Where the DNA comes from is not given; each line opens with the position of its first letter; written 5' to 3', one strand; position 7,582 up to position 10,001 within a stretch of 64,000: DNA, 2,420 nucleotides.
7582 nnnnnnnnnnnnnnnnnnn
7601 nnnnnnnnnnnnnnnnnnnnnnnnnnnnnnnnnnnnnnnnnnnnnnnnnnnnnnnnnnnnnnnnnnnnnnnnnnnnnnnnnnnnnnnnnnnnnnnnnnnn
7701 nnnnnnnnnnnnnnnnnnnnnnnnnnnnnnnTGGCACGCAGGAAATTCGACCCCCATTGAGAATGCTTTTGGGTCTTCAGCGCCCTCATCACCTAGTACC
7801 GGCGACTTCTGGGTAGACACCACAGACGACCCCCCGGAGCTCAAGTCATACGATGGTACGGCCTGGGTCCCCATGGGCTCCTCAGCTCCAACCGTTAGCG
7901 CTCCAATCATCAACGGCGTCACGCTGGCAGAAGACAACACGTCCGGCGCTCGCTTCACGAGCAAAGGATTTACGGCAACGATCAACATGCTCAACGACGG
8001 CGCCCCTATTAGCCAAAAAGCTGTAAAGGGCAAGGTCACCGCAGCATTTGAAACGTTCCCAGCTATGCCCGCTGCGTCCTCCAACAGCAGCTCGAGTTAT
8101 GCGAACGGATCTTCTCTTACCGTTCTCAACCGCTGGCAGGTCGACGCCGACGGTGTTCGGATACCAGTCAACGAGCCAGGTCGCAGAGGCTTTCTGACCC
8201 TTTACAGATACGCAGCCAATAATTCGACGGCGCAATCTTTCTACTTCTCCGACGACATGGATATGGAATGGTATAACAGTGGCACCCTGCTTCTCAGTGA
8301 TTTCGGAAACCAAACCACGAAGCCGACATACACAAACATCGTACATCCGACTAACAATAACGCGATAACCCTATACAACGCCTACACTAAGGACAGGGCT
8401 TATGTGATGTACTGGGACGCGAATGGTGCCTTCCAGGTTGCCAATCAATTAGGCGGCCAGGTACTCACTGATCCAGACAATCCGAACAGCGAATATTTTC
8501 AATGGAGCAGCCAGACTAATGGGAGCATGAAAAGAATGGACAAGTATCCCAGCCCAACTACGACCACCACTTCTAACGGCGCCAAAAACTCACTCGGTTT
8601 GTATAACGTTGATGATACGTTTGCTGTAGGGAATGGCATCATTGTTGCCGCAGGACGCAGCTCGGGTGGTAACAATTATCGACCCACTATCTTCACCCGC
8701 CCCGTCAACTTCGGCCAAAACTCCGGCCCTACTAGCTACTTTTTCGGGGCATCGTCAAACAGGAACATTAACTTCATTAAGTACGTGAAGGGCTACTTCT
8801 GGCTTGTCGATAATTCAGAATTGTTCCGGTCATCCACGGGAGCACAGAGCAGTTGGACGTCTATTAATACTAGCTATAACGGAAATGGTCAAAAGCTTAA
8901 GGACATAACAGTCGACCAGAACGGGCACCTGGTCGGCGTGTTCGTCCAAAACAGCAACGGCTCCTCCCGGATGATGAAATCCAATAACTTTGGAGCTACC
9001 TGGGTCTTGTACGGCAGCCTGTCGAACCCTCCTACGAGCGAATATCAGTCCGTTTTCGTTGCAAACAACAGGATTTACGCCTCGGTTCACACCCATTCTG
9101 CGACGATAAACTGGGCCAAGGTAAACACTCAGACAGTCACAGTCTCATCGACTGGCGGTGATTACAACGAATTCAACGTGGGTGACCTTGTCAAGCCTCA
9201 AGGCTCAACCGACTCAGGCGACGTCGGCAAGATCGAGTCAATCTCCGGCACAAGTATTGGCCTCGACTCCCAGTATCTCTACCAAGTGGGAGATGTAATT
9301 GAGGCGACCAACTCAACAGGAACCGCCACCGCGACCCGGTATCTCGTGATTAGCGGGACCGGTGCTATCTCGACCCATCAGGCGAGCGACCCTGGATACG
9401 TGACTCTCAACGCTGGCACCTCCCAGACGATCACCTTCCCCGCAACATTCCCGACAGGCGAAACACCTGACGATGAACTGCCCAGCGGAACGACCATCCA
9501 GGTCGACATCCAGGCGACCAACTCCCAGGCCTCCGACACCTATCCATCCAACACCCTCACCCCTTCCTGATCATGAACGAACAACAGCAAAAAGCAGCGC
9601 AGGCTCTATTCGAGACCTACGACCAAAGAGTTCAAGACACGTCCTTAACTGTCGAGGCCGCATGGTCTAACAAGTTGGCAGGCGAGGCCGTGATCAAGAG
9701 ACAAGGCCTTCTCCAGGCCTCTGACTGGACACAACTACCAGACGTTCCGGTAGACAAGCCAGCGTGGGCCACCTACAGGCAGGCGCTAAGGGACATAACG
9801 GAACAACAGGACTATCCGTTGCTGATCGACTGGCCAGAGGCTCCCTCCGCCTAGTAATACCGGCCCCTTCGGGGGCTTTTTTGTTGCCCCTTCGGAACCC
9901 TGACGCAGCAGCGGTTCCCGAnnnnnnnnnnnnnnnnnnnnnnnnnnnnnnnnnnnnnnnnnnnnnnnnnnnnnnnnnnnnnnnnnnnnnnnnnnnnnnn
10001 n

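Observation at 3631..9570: Two adjacent paralogous giant fibre genes with shared 5' UTR, N-terminal repeats and C-terminal 80 aa but different central Asp-box-containing domains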

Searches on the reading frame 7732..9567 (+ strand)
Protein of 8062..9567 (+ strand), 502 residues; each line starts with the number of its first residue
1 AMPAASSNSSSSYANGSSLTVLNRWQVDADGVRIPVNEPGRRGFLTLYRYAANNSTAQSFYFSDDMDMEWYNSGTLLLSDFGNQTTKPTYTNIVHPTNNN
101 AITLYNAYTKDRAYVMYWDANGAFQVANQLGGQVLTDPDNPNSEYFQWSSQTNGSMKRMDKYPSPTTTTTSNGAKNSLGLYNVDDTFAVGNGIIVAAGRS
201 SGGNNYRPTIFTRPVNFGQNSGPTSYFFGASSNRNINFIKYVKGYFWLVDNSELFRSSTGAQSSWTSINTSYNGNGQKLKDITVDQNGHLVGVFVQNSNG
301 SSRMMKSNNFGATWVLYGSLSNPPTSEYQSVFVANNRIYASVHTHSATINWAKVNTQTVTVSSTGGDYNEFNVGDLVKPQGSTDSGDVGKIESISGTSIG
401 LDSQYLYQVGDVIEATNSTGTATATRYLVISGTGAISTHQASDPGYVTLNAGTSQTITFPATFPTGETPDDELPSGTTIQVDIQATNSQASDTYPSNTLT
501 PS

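Call 19: find_homologous_proteins(query=window:8062-9567:+)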
Query window:8062-9567:+ (502 aa): 34 proteins with E <= 0.001 among 8000 candidates.
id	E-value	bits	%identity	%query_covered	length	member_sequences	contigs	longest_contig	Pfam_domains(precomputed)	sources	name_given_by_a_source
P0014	1.6e-164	567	83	62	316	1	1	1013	-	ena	-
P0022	1.4e-127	445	48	99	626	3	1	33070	-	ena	-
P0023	2.6e-115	404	44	97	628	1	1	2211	-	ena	-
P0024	5.5e-58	215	42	64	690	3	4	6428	-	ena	-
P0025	1.9e-56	210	40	63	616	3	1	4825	-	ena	-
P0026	6.6e-52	195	37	78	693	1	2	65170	-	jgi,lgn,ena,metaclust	metaclust:\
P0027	1.7e-50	191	40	63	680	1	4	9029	-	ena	-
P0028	8.0e-50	188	40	67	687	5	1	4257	-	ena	-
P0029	8.3e-49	185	36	85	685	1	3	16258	-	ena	-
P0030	4.4e-48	183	44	53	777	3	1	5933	PF25852.1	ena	-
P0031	4.5e-48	183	39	63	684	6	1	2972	-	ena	-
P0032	5.9e-48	182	37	63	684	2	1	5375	-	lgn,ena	-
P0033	1.2e-47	181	42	57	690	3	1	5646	-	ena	-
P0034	2.7e-47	180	41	62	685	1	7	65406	-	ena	-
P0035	4.4e-47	179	39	63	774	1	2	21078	-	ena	-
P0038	1.7e-46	178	40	63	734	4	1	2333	PF25852.1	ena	-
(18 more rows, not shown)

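Call 31: find_encoding_contigs(protein=P0022, flank=10000, max_places=3)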
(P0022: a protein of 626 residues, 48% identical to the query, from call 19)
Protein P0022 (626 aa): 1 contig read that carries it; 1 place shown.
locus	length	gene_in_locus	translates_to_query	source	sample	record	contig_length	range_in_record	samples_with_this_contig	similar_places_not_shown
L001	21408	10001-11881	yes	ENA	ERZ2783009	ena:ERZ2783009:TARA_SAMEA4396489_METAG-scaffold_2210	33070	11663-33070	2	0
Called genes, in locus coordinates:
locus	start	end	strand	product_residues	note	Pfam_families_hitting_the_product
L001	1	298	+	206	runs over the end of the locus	PF13640:2OG-FeII_Oxy_3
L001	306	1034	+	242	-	-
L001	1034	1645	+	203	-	PF13759:2OG-FeII_Oxy_5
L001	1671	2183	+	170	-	-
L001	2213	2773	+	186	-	-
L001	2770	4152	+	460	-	-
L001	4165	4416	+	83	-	PF16778:Phage_tail_APC (weak)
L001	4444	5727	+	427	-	-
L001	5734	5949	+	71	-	-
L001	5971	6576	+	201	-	PF13640:2OG-FeII_Oxy_3 (weak)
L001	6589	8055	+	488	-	-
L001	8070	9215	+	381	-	-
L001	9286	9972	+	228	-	PF13884:Peptidase_S74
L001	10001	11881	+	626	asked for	-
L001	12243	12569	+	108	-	-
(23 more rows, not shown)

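Call 37: predict_structure(alignment_id=A2)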
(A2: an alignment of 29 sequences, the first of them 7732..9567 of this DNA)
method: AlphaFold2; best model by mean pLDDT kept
length: 612 residues; sequences in the alignment: 29
mean_pLDDT: 70.2   pTM: 0.60
mean pLDDT of the five models: 70.2, 70.0, 66.4, 64.3, 63.2
residues with pLDDT >= 90: 30; 70-90: 302; 50-70: 237; < 50: 43
segments of 3 or more residues with pLDDT < 50: 1-8, 50-55, 133-138, 162-164, 275-280, 574-582
pLDDT, mean of each block of 10 residues (from residue 1): 40 72 76 75 68 50 70 55 63 65 64 88 60 49 64 65 57 63 70 58 71 73 75 73 75 71 71 51 55 74 85 72 80 80 79 90 89 90 80 84 77 81 79 63 76 64 82 75 82 72 89 86 77 61 61 69 59 43 60 69 73 59
secondary structure, 60 per line:
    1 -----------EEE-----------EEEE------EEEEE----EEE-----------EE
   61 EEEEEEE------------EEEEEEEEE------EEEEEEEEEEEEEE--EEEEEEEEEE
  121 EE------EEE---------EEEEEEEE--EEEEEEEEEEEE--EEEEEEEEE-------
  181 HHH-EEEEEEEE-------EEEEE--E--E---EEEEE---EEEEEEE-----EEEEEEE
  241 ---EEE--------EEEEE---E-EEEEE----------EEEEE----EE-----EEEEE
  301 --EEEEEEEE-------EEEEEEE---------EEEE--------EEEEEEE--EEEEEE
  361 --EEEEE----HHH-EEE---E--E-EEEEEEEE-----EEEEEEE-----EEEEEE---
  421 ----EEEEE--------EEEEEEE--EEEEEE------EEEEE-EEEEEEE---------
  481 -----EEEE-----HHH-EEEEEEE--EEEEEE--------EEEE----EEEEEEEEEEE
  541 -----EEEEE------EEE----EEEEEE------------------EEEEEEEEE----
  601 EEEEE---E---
elements in order: E12-14 E26-29 E36-40 E45-47 E59-67 E80-88 E95-108 E111-122 E129-131 E141-148 E151-162 E165-173 E185-192 E200-204 E214-218 E222-228 E234-240 E244-246 E255-259 E265-269 E280-284 E296-300 E303-310 E318-324 E334-337 E346-352 E355-360 E363-367 E376-378 E387-394 E400-406 E412-417 E425-429 E438-444 E447-452 E459-463 E465-471 E486-489 E499-505 E508-513 E522-525 E530-540 E546-550 E557-559 E564-569 E588-596 E601-605

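Call 43: fold_search(model_id=the predicted structure, library=pdb)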
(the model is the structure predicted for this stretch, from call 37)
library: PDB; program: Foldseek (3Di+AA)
matches with E <= 10: 1053; with E <= 0.001: 302
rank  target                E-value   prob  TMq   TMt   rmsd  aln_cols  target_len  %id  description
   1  9i0n_A                7.0e-07  1.00  0.25  0.25  20.8       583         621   11  Cryo-EM structure of human sortilin ectodomain (released 2025-12-17)
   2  5nmr_A                1.2e-06  1.00  0.25  0.26  20.5       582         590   12  Monomeric mouse Sortilin extracellular domain (released 2017-12-06)
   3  9ivd_A                1.5e-06  1.00  0.25  0.21  28.9       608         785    9  Cryo-EM structure of CyclinD1 bound AMBRA1-DDB1 (released 2025-04-23)
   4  4po7_A                2.1e-06  1.00  0.24  0.23  21.1       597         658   12  Structure of the Sortilin:neurotensin complex at excess neurotensin concentration (released 2014-07-23)
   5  6zym_D                2.8e-06  1.00  0.33  0.55   7.0       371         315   13  Human C Complex Spliceosome - High-resolution CORE (released 2020-10-14)
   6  3ott_B                3.1e-06  1.00  0.20  0.18  29.3       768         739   11  Crystal Structure of the extracellular domain of the putative one component system BT4673 from B. thetaiotaomicron (released 2011-08-10)
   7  1yr2                  5.4e-06  1.00  0.30  0.28  12.9       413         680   11  Structural and Mechanistic Analysis of Two Prolyl Endopeptidases: Role of Inter-Domain Dynamics in Catalysis and Specifi (released 2005-03-15)
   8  7w59_T                5.9e-06  1.00  0.32  0.55   7.4       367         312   14  The cryo-EM structure of human pre-C*-I complex (released 2022-06-22)
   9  8hpy_D                6.2e-06  1.00  0.33  0.38  12.7       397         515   10  Crystal structure of human LGI1-ADAM22 complex (released 2023-12-13)
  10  5m11                  6.8e-06  0.99  0.20  0.17  30.0       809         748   10  Structural and functional probing of PorZ, an essential bacterial surface component of the type-IX secretion system of h (released 2016-11-09)
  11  7y1x                  7.9e-06  1.00  0.30  0.27  15.6       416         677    9  Crystal structure of prolyl oligopeptidase from Microbulbifer arenaceous complex with PEG400 and MES (released 2023-07-05)
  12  9kzc_B                8.2e-06  1.00  0.32  0.53  12.0       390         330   11  Cryo-EM structure of the LGI1 LRR-LGI1 EPTP-ADAM22 ECD complex (released 2025-06-25)
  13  3h6j                  9.5e-06  1.00  0.27  0.35  16.5       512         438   10  Crystal structure of a putative neuraminidase from Pseudomonas aeruginosa (released 2009-05-12)
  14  7esn_A                9.9e-06  1.00  0.30  0.39  16.9       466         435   11  Crystal structure of a L-rhamnose-alpha-1,4-D-glucuronate lyase from Fusarium oxysporum 12S, H105F Rha-GlcA complex (released 2021-08-04)
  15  5ij7_F                1.0e-05  1.00  0.36  0.55   8.4       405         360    9  Structure of Hs/AcPRC2 in complex with a pyridone inhibitor (released 2016-05-04)
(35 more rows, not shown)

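Call 51: find_related_loci(query=A2, collection=viral_contigs, flank=10000)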
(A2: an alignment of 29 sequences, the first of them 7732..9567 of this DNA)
Query A2 (612 aa) in viral_contigs; peptide patterns used: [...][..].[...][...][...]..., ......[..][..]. (x = any residue, [..] = any of these).
55 stretches matched a pattern; 7 encode a relative of the query (tblastn E <= 1e-3); 6 distinct loci.
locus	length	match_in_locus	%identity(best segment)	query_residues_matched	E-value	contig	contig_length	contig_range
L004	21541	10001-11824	36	4-612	6e-90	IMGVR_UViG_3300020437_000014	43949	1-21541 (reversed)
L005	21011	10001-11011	38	286-612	6e-52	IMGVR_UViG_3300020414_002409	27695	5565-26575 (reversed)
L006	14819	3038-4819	37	9-612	1e-47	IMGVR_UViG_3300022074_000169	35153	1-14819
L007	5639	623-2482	53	52-606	7e-26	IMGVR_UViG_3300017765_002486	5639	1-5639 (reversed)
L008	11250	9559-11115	53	55-588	1e-9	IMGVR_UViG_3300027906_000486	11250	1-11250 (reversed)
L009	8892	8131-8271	42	56-102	2e-4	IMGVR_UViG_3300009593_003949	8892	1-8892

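Call 57: find_encoding_contigs(protein=P0034, flank=10000, max_places=2)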
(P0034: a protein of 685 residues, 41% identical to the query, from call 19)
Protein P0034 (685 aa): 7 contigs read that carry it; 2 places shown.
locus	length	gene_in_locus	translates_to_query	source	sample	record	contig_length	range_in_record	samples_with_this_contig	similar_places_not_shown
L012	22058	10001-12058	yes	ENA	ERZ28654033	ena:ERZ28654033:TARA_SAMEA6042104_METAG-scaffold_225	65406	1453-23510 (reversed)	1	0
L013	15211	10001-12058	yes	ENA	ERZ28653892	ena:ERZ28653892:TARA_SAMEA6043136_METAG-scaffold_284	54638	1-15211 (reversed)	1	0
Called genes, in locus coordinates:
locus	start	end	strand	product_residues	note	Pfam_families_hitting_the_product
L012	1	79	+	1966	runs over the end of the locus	-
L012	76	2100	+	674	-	-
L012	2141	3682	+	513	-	-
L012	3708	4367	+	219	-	-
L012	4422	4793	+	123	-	-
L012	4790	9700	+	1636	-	PF24299:DUF7483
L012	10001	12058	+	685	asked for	-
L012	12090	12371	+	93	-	PF16778:Phage_tail_APC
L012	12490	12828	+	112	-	-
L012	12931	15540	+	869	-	PF03736:EPTP (faint), PF24299:DUF7483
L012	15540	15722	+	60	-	-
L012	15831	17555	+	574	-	-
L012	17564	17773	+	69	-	PF16778:Phage_tail_APC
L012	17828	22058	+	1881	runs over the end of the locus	PF24299:DUF7483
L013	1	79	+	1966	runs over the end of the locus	-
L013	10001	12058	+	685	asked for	-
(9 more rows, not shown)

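Call 59: find_related_loci(query=A2, collection=metagenome_contigs, flank=10000)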
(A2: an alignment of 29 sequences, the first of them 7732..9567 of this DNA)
Query A2 (612 aa) in metagenome_contigs; peptide patterns used: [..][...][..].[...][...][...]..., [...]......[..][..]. (x = any residue, [..] = any of these).
95 stretches matched a pattern; 20 encode a relative of the query (tblastn E <= 1e-3); 19 distinct loci.
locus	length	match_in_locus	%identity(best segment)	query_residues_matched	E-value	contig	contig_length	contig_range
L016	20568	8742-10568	36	4-612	2e-86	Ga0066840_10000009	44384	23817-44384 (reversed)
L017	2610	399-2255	35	2-612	5e-84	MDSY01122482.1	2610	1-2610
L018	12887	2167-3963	35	9-611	1e-77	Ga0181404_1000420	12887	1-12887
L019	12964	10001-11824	36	4-612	9e-90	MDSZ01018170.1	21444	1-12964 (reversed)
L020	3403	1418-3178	33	36-612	1e-58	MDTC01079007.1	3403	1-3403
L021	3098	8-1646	45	20-612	1e-55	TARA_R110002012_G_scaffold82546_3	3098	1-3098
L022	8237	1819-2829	38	286-612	1e-51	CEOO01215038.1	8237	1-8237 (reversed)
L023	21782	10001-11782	37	9-612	2e-47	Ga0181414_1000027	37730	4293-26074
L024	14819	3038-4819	37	9-612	2e-47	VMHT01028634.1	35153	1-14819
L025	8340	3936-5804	41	4-612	3e-47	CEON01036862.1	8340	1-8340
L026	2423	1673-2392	40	33-273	1e-43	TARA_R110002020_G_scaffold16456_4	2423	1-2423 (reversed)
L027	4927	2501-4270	44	53-612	4e-40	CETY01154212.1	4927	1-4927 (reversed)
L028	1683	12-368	51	499-612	2e-30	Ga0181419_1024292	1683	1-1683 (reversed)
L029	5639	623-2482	53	52-606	1e-25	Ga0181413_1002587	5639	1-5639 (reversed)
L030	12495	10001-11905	44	9-612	1e-24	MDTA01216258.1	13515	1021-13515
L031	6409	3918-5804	46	50-606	2e-23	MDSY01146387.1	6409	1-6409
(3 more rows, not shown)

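Call 87: search_protein_families(library=pfam, proteins=[P0030, P0038], max_evalue=0.01)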
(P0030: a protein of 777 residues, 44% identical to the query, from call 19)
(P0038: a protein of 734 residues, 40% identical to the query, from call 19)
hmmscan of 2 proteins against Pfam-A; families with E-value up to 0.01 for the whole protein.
P0030 (777 aa): 0 families

P0038 (734 aa): 1 family
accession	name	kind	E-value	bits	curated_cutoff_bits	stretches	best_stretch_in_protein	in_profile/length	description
PF14686.12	fn3_3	-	0.00025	21.2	24.4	1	426-472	8-52/75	Polysaccharide lyase family 4, domain II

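Call 97: search_protein_families(library=pfam, proteins=[L031:2505-2981:+, L031:5822-6142:+], max_evalue=0.01)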
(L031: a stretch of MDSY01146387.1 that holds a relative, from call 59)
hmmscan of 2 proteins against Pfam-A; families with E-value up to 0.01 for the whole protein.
L031:2505-2981:+ (159 aa): 0 families

L031:5822-6142:+ (107 aa): 1 family
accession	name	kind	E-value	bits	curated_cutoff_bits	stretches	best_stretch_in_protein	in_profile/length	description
PF16778.10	Phage_tail_APC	-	2.2e-19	69.5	26.6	1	52-105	3-59/60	Phage tail assembly chaperone protein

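Call 106: search_protein_representatives(alignment_id=A2)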
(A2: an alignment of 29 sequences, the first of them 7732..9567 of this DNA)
Query: 29 sequences, 723 profile positions. Proteins with E-value up to 0.001 (for the whole library): 3333; up to 1e-10: 505; up to 1e-30: 89. The best 150 are listed.
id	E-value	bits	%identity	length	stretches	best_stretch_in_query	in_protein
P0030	0.0e+00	1049.7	-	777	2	38-723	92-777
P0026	4.7e-284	961.1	-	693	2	104-723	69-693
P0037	1.3e-271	920.0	-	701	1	38-723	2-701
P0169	4.7e-262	888.4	-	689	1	38-723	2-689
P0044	2.4e-256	869.6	-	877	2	6-723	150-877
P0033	2.2e-252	856.4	-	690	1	2-723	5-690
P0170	7.2e-201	686.1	-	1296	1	126-723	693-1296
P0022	1.2e-187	642.4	-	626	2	143-723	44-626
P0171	3.1e-157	541.9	-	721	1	38-723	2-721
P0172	5.7e-138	478.2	-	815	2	146-723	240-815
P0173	1.2e-127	444.1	-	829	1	39-723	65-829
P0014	5.8e-120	418.7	-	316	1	418-723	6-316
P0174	4.5e-114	399.2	-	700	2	121-723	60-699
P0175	3.3e-109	383.1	-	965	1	124-723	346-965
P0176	7.3e-108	378.7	-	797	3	516-723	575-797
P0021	5.0e-30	121.4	-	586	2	384-723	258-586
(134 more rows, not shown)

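Call 108: find_related_loci(query=A2, collection=genome_contigs, flank=10000)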
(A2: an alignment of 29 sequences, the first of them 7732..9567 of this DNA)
Query A2 (612 aa) in genome_contigs; peptide patterns used: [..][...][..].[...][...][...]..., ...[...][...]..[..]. (x = any residue, [..] = any of these).
73 stretches matched a pattern, but none encodes a relative of the query by tblastn (E <= 1e-3).

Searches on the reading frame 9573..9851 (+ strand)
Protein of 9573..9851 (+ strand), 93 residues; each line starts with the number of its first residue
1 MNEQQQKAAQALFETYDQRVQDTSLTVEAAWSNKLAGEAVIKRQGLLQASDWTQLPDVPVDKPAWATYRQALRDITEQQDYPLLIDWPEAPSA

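Call 15: search_protein_families(library=phrogs, proteins=[window:9573-9851:+], max_evalue=0.001)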
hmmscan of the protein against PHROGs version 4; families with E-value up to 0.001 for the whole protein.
window:9573-9851:+ (93 aa): 7 families
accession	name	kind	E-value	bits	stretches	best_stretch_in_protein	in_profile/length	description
phrog_4912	-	tail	1.2e-14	55.6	1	4-92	116-202/226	tail fiber assembly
phrog_8716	-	tail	2.5e-12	48.3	1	27-92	68-145/152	tail fiber protein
phrog_8746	-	tail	1.2e-09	39.5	1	33-91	76-138/139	tail fiber assembly protein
phrog_4697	-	tail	3.7e-09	37.3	1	24-76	133-189/314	tail assembly chaperone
phrog_4628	-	tail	5.8e-09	37.3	1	8-92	37-125/126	tail fiber assembly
phrog_5714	-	unknown function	7.2e-05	23.9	1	42-82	51-89/95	-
phrog_5572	-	unknown function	0.00019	22.8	1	64-92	97-125/130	-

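Call 56: search_protein_families(library=pfam, proteins=[window:9573-9851:+], max_evalue=0.1)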
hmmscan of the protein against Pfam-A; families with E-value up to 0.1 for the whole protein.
window:9573-9851:+ (93 aa): 1 family
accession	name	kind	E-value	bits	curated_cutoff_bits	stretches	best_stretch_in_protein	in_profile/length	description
PF16778.10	Phage_tail_APC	-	4.6e-17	62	26.6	1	41-91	6-59/60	Phage tail assembly chaperone protein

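Call 95: search_protein_families(library=ncbifam, proteins=[window:9573-9851:+], max_evalue=0.01)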
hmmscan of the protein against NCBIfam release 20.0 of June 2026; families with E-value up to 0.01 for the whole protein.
window:9573-9851:+ (93 aa): 0 families
